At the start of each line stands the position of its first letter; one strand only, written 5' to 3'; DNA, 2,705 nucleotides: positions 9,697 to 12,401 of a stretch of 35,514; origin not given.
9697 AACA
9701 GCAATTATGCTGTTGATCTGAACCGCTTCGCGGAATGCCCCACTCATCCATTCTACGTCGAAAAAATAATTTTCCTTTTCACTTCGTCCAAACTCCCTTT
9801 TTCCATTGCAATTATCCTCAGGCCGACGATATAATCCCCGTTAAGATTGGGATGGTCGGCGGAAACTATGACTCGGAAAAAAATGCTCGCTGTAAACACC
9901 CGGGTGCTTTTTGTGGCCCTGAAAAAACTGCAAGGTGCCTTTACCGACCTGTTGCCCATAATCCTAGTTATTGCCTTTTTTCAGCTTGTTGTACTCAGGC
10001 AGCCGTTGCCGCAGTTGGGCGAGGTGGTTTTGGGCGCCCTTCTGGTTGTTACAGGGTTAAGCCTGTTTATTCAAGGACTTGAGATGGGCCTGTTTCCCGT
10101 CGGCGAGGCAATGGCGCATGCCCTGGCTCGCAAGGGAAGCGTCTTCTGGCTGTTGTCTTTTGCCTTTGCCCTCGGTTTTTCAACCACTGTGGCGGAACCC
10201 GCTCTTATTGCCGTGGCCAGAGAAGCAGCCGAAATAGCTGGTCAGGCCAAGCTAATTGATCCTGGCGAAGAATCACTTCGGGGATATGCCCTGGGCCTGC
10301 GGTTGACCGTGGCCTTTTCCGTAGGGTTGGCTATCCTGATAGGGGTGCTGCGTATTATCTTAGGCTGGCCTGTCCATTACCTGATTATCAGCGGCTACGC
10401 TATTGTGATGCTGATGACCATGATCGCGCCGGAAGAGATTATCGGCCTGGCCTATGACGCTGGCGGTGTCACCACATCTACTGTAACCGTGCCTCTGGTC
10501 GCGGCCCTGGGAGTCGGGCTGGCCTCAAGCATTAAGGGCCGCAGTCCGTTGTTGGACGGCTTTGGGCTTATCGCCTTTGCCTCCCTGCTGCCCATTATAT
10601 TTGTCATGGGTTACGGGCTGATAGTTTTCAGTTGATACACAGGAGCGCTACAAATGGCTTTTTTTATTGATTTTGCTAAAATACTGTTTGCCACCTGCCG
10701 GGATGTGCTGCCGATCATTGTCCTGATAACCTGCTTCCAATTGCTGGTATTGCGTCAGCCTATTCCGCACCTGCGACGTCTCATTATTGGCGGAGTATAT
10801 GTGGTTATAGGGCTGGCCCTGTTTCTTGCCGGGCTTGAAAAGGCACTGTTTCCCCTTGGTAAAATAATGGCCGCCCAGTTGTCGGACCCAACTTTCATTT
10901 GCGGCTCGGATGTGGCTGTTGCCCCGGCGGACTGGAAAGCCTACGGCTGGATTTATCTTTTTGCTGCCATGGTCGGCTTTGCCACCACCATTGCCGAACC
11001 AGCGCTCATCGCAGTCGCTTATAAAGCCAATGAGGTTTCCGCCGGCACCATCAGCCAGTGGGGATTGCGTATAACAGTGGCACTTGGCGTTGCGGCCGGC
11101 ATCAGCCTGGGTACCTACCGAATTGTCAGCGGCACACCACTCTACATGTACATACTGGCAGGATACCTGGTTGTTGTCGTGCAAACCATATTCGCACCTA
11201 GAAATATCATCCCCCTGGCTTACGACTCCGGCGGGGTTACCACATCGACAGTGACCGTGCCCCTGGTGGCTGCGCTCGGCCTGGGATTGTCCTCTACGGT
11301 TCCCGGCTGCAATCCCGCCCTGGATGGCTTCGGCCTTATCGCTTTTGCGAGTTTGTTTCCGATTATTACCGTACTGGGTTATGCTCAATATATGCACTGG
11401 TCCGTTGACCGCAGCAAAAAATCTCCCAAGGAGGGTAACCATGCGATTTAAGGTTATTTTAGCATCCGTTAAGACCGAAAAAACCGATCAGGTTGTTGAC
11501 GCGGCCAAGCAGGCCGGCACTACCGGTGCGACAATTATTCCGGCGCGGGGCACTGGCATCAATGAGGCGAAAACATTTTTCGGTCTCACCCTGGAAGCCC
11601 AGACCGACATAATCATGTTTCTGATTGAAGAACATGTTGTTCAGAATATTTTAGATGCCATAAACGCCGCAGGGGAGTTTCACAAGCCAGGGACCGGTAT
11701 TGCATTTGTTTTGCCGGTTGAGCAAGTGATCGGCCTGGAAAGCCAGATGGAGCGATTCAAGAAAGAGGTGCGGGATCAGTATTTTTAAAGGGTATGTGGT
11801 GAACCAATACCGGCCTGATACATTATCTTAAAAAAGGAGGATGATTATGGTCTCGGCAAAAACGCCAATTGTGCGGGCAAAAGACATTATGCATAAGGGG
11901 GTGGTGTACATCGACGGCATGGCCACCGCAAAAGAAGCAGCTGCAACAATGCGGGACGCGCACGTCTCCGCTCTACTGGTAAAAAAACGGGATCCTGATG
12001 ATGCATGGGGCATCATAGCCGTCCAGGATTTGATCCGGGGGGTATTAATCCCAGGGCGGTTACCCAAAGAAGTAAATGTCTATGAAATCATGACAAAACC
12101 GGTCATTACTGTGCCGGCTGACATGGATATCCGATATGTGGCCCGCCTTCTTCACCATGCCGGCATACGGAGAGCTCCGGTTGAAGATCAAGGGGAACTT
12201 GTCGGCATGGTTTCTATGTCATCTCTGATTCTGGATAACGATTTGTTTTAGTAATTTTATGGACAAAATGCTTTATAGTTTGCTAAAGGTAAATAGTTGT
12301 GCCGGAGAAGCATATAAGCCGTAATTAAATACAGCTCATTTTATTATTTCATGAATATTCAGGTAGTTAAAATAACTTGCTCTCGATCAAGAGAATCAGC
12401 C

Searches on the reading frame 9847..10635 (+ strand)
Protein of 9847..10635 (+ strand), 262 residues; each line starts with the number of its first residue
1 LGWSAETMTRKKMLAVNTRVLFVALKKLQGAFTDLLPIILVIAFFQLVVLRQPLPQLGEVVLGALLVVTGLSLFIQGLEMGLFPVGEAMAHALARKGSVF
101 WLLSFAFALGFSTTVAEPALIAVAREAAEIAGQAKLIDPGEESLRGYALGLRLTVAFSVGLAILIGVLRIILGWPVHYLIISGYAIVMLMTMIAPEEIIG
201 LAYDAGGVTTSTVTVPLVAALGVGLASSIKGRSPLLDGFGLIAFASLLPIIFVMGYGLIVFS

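Call 8: search_protein_families(library=pfam, proteins=[window:9847-10635:+], max_evalue=0.001)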
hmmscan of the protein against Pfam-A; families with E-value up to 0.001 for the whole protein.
window:9847-10635:+ (262 aa): 1 family
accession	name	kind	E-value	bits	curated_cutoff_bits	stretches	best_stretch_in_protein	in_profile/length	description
PF07556.16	DUF1538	-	1.3e-68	230.9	22.6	1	38-259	1-211/211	Protein of unknown function (DUF1538)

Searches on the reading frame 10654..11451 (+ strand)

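Call 8: search_protein_families(library=pfam, proteins=[window:10654-11451:+], max_evalue=0.001)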
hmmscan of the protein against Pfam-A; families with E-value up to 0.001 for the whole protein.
window:10654-11451:+ (265 aa): 1 family
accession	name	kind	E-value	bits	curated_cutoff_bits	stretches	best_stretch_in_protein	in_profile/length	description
PF07556.16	DUF1538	-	8.5e-67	225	22.6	1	21-244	1-209/211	Protein of unknown function (DUF1538)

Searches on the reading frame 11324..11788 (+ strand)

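Call 8: search_protein_families(library=pfam, proteins=[window:11324-11788:+], max_evalue=0.001)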
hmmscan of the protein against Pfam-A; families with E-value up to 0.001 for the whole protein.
window:11324-11788:+ (154 aa): 1 family
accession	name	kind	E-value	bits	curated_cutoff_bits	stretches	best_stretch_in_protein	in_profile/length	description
PF00543.27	P-II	-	1.8e-11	44.7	25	1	43-137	2-97/102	Nitrogen regulatory protein P-II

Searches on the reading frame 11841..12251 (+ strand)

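Call 8: search_protein_families(library=pfam, proteins=[window:11841-12251:+], max_evalue=0.001)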
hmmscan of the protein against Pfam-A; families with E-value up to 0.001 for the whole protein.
window:11841-12251:+ (136 aa): 1 family
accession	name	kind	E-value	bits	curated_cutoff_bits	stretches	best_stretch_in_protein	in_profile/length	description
PF00571.33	CBS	-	1.7e-22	79.9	24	2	80-130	1-52/57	CBS domain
